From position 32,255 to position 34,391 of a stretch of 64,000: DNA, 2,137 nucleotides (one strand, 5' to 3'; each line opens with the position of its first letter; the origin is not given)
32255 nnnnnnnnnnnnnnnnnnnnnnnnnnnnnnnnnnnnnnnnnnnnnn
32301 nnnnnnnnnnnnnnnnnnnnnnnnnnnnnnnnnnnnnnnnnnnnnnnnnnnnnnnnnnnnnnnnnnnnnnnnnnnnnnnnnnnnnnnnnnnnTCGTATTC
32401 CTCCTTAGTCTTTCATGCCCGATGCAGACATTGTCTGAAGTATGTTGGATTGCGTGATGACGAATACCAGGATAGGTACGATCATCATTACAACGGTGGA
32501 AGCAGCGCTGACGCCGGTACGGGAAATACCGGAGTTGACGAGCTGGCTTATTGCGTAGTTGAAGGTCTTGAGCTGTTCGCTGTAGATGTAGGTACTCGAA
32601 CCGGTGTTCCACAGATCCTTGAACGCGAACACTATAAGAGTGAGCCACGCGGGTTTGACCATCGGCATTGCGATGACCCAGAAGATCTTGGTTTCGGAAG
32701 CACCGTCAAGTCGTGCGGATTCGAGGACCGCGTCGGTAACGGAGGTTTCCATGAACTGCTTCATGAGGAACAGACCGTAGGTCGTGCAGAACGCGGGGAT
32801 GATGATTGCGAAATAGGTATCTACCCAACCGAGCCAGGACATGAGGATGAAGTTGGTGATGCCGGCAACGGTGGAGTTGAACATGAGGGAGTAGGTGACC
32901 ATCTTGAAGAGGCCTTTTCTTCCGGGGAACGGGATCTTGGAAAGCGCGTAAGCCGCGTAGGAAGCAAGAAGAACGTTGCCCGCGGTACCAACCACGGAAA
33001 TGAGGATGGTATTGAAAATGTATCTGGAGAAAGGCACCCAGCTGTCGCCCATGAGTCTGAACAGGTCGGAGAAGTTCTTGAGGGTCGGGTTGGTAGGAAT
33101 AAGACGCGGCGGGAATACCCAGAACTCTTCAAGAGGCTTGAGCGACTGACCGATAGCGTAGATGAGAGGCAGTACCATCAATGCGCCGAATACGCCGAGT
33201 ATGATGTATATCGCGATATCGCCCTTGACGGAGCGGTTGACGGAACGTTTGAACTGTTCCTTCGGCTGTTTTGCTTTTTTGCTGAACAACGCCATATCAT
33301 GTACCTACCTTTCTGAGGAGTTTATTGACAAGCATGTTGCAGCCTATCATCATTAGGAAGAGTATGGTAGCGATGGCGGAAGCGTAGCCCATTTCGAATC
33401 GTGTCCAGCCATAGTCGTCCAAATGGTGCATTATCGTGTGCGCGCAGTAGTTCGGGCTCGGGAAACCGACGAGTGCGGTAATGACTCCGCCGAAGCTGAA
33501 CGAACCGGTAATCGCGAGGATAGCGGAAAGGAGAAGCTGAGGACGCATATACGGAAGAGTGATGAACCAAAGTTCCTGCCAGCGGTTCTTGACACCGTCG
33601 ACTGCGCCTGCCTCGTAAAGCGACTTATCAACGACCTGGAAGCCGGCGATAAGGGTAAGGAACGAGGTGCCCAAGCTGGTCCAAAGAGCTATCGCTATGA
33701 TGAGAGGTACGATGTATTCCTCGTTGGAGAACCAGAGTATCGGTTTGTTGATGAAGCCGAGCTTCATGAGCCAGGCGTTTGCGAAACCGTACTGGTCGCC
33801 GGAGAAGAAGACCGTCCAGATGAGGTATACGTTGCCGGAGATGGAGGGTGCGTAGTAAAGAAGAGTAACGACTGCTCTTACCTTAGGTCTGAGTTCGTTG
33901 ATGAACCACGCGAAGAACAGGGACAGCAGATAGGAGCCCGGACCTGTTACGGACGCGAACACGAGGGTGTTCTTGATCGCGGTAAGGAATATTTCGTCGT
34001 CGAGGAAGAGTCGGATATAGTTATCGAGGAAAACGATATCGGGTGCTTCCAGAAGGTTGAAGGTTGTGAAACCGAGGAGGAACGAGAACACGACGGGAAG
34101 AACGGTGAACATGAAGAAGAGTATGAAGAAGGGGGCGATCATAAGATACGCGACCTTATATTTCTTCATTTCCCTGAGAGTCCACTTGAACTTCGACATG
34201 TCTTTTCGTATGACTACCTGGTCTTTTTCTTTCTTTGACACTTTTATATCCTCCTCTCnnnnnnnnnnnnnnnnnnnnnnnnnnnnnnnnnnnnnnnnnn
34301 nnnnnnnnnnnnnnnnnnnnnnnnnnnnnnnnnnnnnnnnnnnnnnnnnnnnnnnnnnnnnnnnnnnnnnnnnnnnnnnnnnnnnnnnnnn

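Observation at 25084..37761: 12.6 kb seven-gene operon: giant CBM/SBP lipoprotein, two ABC permease pairs, an NHL-TPR-Yip1 membrane fusion and a 1024 aa secreted enzyme-like protein, with no ATPase or regulator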

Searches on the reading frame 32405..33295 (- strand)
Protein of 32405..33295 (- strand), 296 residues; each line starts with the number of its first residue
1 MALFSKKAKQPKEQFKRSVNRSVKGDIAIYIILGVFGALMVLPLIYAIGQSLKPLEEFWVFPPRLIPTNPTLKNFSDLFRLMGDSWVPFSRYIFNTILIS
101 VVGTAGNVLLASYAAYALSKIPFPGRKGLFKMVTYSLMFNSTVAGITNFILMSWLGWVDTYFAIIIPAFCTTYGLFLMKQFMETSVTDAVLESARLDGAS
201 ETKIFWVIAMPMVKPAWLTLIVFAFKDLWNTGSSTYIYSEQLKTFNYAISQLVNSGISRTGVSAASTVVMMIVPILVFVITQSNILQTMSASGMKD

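Call 6: search_protein_families(library=pfam, proteins=[window:32405-33295:-], max_evalue=0.01)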
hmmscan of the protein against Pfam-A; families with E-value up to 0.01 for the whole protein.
window:32405-33295:- (296 aa): 1 family
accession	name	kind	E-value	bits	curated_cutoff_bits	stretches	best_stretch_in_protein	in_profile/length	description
PF00528.27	BPD_transp_1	-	3.5e-08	33.8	26.4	1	111-285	5-178/184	Binding-protein-dependent transport system inner membrane component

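Call 7: search_protein_families(library=ncbifam, proteins=[window:32405-33295:-], max_evalue=0.01)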
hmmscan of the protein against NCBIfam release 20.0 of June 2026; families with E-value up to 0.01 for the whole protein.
window:32405-33295:- (296 aa): 14 families
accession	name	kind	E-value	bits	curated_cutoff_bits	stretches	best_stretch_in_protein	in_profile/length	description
NF008210.0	PRK10973.1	equivalog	5e-21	75.6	297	1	30-287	13-274/281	sn-glycerol-3-phosphate ABC transporter permease UgpE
NF040932.1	ABC_arch_GlcU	equivalog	8.5e-16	58.4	340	1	29-289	5-264/272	glucose ABC transporter permease GlcU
NF008231.0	PRK10998.1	equivalog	4.1e-12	46.3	261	1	28-296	15-296/296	maltose ABC transporter permease MalG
NF007047.0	PRK09500.1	equivalog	5.4e-09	36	326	1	94-283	61-249/257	spermidine/putrescine ABC transporter permease PotC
TIGR02139.1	permease_CysT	equivalog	5.9e-08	32.6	246.1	1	96-290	55-262/265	sulfate ABC transporter permease subunit CysT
TIGR02141.1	modB_ABC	equivalog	6.5e-07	29.2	182.6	1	96-275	3-199/208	molybdate ABC transporter permease subunit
TIGR00969.1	3a0106s02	subfamily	1.4e-06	27.9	240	1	74-288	46-271/272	sulfate ABC transporter permease subunit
TIGR01581.1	Mo_ABC_porter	hypoth_equivalog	8.6e-06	25.4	210.3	1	97-226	27-169/225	ABC transporter permease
NF007889.0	PRK10592.1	equivalog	8.3e-05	22.3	476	1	99-279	71-259/281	putrescine ABC transporter permease PotI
TIGR02140.1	permease_CysW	equivalog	0.00014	21.5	329.1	1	95-280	51-251/261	sulfate ABC transporter permease subunit CysW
NF011624.0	PRK15050.1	equivalog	0.00048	19.3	247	0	35-278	34-279/297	2-aminoethylphosphonate ABC transporter permease subunit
TIGR01097.1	PhnE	equivalog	0.00064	19.3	216.7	1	38-225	19-192/252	phosphonate ABC transporter, permease protein PhnE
NF006939.0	PRK09421.1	equivalog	0.00072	19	262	0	97-288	16-222/230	molybdate ABC transporter permease subunit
NF008208.0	PRK10971.1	equivalog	0.00082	18.9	415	0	96-288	63-268/277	sulfate/thiosulfate ABC transporter permease CysT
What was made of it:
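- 32405..33295 (-): g3: permease G1 (MalG/UgpE-like, 296 aa). Best NCBIfam match is UgpE (call 7).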

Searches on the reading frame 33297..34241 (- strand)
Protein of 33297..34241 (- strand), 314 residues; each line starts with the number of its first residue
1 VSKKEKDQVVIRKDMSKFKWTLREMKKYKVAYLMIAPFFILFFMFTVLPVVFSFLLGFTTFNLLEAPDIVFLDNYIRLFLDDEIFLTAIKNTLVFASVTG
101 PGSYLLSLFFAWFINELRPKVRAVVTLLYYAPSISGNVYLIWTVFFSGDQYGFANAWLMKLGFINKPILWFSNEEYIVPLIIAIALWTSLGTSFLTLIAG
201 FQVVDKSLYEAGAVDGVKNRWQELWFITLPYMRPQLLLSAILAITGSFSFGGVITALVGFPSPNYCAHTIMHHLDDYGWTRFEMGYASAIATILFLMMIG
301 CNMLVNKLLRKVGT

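Call 6: search_protein_families(library=pfam, proteins=[window:33297-34241:-], max_evalue=0.01)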
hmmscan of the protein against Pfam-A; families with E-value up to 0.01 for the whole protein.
window:33297-34241:- (314 aa): 1 family
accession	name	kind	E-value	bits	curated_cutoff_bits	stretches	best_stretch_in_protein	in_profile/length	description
PF00528.27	BPD_transp_1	-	2.8e-09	37.4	26.4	1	108-299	6-165/184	Binding-protein-dependent transport system inner membrane component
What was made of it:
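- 33297..34241 (-): g2: permease F1 (MalF/UgpA-like, 314 aa). BPD_transp_1 (call 6).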

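Call 7: search_protein_families(library=ncbifam, proteins=[window:33297-34241:-], max_evalue=0.01)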
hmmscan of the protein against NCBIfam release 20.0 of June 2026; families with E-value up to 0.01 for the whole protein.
window:33297-34241:- (314 aa): 5 families
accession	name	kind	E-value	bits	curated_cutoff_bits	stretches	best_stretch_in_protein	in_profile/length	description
NF007852.0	PRK10561.1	equivalog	4e-12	46.6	335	1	28-303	11-282/295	sn-glycerol-3-phosphate ABC transporter permease UgpA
NF007044.0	PRK09497.1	equivalog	6.4e-11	42.2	348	1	30-310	7-279/285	spermidine/putrescine ABC transporter permease PotB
NF040931.1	ABC_arch_GlcT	equivalog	8.1e-10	38.8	360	1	40-297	6-259/278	glucose ABC transporter permease GlcT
NF007963.0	PRK10683.1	equivalog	5e-05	22.9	489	1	63-308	69-308/317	putrescine ABC transporter permease PotH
NF008232.0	PRK10999.1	equivalog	0.00024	20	392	1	72-304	267-510/520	maltose ABC transporter permease MalF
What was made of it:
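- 33297..34241 (-): Best NCBIfam match is UgpA (call 7).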
